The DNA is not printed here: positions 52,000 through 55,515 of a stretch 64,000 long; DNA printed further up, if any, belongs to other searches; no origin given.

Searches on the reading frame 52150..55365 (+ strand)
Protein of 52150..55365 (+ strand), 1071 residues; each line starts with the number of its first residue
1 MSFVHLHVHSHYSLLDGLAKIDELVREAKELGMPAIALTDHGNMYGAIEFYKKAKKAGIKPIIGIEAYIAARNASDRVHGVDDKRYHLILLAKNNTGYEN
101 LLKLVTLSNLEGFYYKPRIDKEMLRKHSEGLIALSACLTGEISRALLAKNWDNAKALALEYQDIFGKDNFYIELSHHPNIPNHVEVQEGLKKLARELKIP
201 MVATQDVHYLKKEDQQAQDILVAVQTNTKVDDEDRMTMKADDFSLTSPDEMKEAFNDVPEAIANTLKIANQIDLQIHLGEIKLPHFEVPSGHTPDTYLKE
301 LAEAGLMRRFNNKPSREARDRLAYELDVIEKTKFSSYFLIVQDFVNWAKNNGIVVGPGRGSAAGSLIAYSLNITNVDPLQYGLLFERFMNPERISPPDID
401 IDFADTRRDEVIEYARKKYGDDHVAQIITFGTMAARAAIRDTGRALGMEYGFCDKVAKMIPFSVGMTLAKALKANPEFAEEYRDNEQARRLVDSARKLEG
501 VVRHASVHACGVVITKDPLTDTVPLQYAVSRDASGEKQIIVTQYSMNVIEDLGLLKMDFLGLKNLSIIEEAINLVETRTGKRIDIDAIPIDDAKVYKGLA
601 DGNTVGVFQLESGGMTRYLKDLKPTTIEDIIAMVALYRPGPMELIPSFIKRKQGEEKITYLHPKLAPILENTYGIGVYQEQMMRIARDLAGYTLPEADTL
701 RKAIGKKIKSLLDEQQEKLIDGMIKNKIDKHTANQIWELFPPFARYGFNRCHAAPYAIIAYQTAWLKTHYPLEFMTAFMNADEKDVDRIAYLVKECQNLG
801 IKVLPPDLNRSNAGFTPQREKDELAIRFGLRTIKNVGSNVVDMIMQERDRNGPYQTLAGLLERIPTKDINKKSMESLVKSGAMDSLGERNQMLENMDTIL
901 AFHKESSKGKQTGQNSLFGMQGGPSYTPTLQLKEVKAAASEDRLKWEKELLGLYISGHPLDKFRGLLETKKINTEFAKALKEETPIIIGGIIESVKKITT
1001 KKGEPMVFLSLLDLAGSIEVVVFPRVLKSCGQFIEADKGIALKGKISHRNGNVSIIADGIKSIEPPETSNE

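Call 57: search_protein_families(library=pfam, proteins=[window:52150-55365:+], max_evalue=0.001)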
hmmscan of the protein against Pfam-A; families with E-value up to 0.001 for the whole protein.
window:52150-55365:+ (1071 aa): 5 families
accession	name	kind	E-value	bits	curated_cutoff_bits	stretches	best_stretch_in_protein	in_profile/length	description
PF07733.18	DNA_pol3_alpha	-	1.1e-106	356.7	23.9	1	297-561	2-260/260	Bacterial DNA polymerase III alpha NTPase domain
PF02811.25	PHP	-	5.6e-66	222.3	26.4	1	5-177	1-164/164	PHP domain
PF17657.6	DNA_pol3_finger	-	6.4e-63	211.4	22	1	564-726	1-165/166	Bacterial DNA polymerase III alpha subunit finger domain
PF14579.12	HHH_6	-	2e-27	95.6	25.6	1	800-891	1-89/90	Helix-hairpin-helix motif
PF01336.31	tRNA_anti-codon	-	1.7e-08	34.7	27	1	988-1061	3-73/75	OB-fold nucleic acid binding domain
